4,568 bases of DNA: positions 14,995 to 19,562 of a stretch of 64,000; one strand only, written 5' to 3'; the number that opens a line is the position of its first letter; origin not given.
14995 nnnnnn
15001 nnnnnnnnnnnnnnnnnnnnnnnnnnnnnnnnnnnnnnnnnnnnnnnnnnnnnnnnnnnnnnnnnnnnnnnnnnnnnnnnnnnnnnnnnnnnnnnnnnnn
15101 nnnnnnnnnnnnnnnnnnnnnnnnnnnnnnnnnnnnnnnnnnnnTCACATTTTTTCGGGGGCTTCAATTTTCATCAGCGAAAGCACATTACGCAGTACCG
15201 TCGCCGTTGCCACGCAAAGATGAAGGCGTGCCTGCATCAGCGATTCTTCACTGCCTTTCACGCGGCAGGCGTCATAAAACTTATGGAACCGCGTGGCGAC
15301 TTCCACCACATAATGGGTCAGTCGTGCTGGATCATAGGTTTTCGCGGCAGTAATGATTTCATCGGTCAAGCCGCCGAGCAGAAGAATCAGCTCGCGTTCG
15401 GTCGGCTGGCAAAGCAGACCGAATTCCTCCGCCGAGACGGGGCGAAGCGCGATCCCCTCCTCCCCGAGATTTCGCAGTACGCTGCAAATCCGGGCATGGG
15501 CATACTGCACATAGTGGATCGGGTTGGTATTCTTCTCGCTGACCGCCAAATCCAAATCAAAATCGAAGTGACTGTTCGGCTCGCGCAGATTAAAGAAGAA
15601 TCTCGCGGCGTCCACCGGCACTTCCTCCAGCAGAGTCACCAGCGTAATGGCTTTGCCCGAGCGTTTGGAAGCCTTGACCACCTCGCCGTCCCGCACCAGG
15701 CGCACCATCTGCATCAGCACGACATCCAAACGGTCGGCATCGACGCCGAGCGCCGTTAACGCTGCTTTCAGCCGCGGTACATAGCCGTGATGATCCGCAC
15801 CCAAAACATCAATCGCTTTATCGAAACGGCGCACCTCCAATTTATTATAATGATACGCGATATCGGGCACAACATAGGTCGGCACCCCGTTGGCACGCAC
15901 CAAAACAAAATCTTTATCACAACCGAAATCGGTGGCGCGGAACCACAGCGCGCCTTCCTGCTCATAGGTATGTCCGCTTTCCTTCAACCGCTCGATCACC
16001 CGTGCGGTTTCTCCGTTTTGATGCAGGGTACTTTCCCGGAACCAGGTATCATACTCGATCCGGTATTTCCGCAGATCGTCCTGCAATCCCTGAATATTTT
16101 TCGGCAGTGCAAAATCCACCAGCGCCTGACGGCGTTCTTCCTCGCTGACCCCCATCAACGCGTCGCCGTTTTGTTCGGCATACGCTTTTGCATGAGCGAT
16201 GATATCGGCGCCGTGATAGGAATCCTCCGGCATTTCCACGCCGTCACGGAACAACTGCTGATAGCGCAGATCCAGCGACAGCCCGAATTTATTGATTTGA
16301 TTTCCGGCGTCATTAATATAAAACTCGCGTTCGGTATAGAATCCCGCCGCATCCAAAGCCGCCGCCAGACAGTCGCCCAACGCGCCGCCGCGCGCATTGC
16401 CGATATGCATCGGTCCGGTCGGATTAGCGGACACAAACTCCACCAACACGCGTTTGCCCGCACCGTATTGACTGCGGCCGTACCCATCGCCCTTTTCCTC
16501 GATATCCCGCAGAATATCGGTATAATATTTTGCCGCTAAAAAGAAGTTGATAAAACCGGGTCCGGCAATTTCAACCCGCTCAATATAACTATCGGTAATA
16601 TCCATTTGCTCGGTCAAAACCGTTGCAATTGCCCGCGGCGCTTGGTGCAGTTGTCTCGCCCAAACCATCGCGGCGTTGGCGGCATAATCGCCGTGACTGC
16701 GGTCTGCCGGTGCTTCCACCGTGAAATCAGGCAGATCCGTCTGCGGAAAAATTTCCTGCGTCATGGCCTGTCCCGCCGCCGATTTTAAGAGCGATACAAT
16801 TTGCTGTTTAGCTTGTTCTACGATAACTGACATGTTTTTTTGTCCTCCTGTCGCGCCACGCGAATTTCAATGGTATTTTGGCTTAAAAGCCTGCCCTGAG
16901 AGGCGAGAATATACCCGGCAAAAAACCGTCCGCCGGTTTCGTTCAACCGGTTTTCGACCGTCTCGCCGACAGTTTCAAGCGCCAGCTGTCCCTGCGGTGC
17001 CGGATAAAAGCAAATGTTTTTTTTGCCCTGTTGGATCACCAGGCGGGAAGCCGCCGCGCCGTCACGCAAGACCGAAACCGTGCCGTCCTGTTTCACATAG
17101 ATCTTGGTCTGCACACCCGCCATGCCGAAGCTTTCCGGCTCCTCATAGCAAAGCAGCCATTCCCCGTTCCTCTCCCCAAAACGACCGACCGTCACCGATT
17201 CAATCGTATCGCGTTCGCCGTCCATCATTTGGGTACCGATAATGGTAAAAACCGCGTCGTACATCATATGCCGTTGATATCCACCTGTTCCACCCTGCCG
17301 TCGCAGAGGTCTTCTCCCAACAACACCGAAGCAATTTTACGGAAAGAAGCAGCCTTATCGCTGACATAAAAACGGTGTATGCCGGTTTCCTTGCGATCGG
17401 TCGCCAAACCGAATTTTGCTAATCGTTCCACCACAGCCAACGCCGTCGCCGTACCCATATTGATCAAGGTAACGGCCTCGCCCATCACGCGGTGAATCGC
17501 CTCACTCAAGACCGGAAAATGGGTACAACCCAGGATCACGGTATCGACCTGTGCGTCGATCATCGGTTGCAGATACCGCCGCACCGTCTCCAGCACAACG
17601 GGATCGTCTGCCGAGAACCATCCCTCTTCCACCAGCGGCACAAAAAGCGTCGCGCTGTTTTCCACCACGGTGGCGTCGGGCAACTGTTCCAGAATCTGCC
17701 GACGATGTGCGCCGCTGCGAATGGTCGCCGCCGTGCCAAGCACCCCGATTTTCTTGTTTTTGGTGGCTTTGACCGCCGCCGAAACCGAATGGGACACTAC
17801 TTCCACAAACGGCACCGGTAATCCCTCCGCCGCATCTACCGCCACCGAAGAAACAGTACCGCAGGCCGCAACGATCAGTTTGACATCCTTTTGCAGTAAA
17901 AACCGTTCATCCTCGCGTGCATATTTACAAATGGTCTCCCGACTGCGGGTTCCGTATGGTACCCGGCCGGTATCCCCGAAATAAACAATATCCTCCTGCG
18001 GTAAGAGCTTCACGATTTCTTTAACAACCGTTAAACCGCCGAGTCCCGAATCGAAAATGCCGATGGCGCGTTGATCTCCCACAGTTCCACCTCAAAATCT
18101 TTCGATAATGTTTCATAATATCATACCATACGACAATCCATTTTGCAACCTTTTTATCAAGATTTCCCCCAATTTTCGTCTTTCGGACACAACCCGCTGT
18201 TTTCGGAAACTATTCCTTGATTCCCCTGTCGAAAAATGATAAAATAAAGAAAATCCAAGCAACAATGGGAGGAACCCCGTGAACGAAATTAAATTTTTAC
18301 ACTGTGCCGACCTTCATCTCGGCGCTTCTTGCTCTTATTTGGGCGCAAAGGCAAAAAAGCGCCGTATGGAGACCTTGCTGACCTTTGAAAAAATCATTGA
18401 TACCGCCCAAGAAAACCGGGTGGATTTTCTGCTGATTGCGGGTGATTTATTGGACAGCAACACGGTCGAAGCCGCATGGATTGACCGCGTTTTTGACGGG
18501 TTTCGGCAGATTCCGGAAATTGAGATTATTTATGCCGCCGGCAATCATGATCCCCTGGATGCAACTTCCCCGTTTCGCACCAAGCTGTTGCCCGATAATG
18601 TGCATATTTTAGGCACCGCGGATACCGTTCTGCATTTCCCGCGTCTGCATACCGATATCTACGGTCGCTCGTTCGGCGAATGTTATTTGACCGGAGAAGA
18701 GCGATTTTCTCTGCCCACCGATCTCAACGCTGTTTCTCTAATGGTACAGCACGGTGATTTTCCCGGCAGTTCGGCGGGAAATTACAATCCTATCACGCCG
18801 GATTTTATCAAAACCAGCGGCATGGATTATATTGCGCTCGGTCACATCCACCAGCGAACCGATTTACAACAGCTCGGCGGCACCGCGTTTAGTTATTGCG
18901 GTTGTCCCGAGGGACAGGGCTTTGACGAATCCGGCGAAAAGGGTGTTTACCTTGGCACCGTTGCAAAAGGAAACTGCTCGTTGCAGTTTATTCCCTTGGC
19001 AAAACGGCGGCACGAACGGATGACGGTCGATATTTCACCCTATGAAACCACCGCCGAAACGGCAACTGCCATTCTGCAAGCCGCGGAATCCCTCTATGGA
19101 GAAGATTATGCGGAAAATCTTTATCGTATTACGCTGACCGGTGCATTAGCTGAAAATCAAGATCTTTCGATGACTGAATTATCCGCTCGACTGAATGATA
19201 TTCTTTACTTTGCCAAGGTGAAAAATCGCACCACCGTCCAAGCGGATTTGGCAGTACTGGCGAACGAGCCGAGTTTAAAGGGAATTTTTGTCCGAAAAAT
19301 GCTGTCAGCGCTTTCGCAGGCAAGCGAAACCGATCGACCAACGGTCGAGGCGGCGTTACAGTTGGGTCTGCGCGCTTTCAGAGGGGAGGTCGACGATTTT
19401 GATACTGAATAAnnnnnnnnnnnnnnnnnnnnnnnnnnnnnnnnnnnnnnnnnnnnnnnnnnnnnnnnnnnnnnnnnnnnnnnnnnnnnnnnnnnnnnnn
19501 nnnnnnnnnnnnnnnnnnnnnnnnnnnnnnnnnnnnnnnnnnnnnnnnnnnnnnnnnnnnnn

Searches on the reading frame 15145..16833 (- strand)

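Call 9: search_protein_families(library=pfam, proteins=[window:15145-16833:-], max_evalue=0.01)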
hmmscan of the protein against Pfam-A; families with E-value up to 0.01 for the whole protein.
window:15145-16833:- (562 aa): 5 families
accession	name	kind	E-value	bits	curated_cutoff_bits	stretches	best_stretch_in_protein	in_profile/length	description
PF05746.21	DALR_1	-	2e-31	108.9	22.3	1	442-562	1-117/117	DALR anticodon binding domain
PF03485.21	Arg_tRNA_synt_N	-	1e-21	77.7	21.5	1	18-99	9-85/85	Arginyl tRNA synthetase N terminal domain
PF00750.26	tRNA-synt_1d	-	6.7e-17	61.9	23.3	1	122-405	15-298/349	tRNA synthetases class I (R), catalytic domain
PF09334.17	tRNA-synt_1g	-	0.00043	19.6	20.1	0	248-300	72-124/391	tRNA synthetases class I (M)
PF01921.24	tRNA-synt_1f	-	0.0007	19.1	27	0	382-431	277-325/360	tRNA synthetases class I (K)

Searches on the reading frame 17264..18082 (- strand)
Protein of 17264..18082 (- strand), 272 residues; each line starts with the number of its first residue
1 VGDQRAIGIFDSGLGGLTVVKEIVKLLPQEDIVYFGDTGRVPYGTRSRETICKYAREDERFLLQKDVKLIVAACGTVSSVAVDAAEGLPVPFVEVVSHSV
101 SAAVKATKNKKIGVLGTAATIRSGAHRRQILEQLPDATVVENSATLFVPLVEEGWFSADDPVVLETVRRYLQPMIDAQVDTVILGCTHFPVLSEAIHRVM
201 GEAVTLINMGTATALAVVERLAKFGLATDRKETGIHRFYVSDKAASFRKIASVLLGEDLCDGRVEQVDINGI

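Call 9: search_protein_families(library=pfam, proteins=[window:17264-18082:-], max_evalue=0.01)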
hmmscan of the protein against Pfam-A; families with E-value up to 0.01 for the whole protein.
window:17264-18082:- (272 aa): 1 family
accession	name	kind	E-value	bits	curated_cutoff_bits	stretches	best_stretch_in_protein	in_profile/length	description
PF01177.27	Asp_Glu_race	-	8.4e-18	65.4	31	1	19-214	12-208/211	Asp/Glu/Hydantoin racemase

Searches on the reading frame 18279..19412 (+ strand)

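Call 9: search_protein_families(library=pfam, proteins=[window:18279-19412:+], max_evalue=0.01)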
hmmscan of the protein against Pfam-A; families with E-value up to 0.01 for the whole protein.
window:18279-19412:+ (377 aa): 2 families
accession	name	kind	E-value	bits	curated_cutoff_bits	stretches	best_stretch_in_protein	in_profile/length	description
PF00149.33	Metallophos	-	6.6e-14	53.2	21.5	1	4-192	1-190/191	Calcineurin-like phosphoesterase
PF12850.12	Metallophos_2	-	3.7e-06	27.5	27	1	6-218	3-143/154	Calcineurin-like phosphoesterase superfamily domain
